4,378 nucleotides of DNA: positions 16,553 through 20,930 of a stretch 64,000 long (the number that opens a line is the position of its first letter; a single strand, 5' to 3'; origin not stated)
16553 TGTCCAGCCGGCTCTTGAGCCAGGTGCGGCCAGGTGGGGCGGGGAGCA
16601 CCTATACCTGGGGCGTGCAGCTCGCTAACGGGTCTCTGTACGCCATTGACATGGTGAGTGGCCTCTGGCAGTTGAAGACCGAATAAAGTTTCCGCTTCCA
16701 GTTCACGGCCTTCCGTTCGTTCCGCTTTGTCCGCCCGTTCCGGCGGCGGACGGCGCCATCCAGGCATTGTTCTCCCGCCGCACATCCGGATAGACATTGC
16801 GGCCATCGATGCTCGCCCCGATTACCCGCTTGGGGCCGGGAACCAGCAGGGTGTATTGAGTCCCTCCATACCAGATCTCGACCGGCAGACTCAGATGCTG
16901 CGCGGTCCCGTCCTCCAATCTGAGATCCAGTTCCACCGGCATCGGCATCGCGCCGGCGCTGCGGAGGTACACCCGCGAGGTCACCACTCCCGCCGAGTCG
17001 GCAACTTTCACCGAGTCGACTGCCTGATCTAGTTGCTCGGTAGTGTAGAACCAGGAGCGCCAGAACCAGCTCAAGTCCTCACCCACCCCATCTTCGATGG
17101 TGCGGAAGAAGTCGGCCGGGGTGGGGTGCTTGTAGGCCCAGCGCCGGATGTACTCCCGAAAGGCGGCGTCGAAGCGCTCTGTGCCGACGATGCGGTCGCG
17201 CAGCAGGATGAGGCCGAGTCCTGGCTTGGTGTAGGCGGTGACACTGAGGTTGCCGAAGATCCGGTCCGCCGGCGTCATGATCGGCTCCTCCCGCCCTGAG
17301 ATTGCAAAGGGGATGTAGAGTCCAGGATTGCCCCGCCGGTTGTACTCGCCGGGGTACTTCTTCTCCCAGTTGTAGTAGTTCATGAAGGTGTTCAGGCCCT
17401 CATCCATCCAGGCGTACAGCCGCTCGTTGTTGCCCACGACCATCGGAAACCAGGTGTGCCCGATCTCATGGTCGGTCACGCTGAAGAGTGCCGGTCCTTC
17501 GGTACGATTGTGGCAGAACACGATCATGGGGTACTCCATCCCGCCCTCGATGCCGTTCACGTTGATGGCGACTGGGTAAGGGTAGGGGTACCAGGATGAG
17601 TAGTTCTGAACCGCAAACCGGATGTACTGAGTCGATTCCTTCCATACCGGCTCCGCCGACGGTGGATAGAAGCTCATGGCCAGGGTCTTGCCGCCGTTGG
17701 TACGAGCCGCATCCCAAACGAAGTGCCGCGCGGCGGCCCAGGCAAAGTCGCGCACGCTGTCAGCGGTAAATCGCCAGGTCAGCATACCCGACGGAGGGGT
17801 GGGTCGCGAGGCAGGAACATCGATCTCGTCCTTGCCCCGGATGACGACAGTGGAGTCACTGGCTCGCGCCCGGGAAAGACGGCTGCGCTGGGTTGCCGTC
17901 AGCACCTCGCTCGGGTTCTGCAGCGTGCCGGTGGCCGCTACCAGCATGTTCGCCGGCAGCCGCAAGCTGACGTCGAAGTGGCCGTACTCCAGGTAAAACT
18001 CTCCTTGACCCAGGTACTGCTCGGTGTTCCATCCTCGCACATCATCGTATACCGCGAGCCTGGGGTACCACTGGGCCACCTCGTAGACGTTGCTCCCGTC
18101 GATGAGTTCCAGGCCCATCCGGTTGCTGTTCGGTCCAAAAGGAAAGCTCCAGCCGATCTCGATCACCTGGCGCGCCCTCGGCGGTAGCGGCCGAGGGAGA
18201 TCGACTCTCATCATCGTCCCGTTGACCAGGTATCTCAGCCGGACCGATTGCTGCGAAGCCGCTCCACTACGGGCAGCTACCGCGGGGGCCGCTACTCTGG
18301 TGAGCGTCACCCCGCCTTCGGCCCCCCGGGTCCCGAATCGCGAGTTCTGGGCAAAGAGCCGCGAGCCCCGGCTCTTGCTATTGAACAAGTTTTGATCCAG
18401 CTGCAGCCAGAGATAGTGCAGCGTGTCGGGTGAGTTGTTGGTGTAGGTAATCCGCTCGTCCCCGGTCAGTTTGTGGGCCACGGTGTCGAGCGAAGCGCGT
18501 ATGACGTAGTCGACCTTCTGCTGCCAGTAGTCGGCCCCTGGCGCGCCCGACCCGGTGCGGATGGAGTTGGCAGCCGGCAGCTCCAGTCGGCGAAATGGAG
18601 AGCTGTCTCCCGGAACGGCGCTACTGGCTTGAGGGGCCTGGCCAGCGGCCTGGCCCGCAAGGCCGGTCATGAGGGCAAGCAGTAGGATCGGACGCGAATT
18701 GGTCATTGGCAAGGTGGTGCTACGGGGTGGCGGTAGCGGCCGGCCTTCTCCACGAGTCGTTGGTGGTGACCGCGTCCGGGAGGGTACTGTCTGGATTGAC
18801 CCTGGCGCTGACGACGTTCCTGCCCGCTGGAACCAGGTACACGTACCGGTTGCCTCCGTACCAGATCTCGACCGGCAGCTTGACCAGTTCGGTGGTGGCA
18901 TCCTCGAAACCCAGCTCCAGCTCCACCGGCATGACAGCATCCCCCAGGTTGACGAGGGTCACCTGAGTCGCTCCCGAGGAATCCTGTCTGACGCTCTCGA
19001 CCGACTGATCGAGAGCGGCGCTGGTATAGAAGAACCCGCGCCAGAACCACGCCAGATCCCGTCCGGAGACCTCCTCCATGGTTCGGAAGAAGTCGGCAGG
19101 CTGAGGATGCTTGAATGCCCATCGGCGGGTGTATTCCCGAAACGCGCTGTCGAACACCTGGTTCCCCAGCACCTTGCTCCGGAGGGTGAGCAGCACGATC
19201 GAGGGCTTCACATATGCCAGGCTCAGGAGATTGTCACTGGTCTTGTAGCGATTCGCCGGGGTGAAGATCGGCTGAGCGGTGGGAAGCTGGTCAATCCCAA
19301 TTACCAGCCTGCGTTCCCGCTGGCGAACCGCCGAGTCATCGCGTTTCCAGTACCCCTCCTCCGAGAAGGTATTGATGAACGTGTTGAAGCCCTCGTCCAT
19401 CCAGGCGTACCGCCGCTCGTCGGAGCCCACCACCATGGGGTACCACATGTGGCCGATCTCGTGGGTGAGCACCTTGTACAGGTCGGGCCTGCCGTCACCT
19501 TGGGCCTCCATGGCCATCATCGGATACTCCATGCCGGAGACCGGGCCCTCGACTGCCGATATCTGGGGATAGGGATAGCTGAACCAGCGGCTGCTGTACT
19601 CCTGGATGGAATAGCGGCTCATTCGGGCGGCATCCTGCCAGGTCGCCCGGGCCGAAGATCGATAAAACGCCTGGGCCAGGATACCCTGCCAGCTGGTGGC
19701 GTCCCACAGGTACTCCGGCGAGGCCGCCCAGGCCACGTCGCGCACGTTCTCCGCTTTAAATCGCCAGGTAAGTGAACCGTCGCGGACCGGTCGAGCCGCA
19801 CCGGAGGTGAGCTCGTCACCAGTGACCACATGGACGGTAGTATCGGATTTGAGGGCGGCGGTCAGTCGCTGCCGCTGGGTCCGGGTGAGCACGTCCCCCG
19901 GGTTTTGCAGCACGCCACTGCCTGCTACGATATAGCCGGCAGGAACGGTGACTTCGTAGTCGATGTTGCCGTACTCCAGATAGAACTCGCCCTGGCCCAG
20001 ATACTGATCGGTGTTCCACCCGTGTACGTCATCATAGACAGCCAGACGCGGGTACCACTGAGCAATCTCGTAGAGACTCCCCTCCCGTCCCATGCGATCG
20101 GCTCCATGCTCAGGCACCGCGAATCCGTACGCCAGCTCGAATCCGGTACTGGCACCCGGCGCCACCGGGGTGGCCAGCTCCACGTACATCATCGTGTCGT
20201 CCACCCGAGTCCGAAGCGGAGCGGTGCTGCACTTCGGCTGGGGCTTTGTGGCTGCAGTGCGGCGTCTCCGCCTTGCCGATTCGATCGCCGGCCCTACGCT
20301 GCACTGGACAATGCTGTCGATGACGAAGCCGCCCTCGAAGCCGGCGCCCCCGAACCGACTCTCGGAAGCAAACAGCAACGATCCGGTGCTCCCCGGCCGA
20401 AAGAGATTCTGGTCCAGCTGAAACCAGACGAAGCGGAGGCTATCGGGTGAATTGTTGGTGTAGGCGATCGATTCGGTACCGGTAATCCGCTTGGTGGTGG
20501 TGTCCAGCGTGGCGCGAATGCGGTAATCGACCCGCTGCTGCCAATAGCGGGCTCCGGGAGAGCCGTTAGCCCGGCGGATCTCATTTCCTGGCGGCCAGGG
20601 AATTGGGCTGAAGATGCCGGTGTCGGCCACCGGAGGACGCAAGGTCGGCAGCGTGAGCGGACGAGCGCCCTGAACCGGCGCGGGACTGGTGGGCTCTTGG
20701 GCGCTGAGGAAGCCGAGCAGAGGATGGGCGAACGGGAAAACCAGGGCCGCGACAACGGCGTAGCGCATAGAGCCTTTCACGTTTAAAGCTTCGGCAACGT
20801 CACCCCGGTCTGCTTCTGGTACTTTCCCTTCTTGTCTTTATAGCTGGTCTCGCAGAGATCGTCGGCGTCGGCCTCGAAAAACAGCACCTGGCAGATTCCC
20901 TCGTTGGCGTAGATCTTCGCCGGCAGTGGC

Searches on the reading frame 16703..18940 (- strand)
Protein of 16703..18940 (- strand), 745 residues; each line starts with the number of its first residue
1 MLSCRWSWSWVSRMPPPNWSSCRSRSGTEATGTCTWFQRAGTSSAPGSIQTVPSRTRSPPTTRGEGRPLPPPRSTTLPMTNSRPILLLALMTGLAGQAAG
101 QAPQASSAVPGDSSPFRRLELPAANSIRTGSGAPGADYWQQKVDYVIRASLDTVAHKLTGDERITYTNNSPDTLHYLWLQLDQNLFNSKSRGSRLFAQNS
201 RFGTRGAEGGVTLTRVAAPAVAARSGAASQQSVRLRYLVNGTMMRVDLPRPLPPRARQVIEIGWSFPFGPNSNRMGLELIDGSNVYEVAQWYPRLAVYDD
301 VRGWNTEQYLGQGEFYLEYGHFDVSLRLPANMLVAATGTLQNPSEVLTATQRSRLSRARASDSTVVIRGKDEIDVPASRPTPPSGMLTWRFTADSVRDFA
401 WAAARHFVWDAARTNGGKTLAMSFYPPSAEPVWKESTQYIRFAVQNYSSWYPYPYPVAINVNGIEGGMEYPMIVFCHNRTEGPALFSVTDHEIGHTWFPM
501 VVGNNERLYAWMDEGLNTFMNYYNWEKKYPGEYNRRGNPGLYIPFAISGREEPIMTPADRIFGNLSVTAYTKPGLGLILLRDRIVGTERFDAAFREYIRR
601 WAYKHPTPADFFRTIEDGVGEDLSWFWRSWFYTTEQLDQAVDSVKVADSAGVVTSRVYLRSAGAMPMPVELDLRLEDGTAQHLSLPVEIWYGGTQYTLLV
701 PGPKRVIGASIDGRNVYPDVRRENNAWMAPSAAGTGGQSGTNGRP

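Call 4: search_protein_families(library=pfam, proteins=[window:16703-18940:-])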
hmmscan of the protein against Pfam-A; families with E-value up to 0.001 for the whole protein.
window:16703-18940:- (745 aa): 1 family
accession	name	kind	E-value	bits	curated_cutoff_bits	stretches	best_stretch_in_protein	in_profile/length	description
PF01433.26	Peptidase_M1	-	5.7e-12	46.1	27.7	1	481-630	63-218/218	Peptidase family M1 domain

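Call 5: search_protein_families(library=ncbifam, proteins=[window:16703-18940:-])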
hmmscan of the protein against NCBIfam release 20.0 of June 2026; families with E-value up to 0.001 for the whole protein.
window:16703-18940:- (745 aa): 2 families
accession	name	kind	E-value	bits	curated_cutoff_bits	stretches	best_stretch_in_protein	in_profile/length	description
TIGR02412.1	pepN_strep_liv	equivalog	8.1e-05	21.1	591.2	1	561-634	370-442/832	aminopeptidase N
TIGR02411.1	leuko_A4_hydro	equivalog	0.00046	19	761.7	0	466-521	257-314/600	leukotriene-A(4) hydrolase/aminopeptidase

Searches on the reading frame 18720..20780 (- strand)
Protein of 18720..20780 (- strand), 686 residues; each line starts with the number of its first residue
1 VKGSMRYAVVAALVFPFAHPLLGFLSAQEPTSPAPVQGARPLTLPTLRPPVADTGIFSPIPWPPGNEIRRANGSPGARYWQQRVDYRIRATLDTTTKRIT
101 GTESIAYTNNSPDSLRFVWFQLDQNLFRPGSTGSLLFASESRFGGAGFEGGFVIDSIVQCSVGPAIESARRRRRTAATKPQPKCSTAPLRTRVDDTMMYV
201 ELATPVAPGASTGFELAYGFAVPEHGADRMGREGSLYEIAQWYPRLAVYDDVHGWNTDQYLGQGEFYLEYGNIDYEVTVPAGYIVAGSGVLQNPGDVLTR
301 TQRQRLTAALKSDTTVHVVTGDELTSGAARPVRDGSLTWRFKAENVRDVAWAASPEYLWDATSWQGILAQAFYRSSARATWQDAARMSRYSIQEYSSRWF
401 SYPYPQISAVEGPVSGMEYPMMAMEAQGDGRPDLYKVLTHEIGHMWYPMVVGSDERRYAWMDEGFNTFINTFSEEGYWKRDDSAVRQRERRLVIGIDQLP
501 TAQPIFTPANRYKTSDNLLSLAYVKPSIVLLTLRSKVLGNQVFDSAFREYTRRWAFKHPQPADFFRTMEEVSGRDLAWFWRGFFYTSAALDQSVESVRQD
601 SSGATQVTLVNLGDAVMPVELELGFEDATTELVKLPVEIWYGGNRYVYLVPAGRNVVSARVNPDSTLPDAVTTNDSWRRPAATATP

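Call 4: search_protein_families(library=pfam, proteins=[window:18720-20780:-])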
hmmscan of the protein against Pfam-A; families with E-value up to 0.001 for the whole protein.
window:18720-20780:- (686 aa): 1 family
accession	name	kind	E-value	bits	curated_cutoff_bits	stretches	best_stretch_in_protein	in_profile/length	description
PF01433.26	Peptidase_M1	-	3.8e-15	56.5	27.7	1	431-582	64-217/218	Peptidase family M1 domain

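Call 5: search_protein_families(library=ncbifam, proteins=[window:18720-20780:-])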
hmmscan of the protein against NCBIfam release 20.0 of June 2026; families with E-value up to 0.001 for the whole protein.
window:18720-20780:- (686 aa): 2 families
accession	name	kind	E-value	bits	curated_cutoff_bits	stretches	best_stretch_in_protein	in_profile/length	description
TIGR02412.1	pepN_strep_liv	equivalog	7.1e-14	51.1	591.2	1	432-591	285-445/832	aminopeptidase N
TIGR02411.1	leuko_A4_hydro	equivalog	5e-05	22.2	761.7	1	413-566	255-415/600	leukotriene-A(4) hydrolase/aminopeptidase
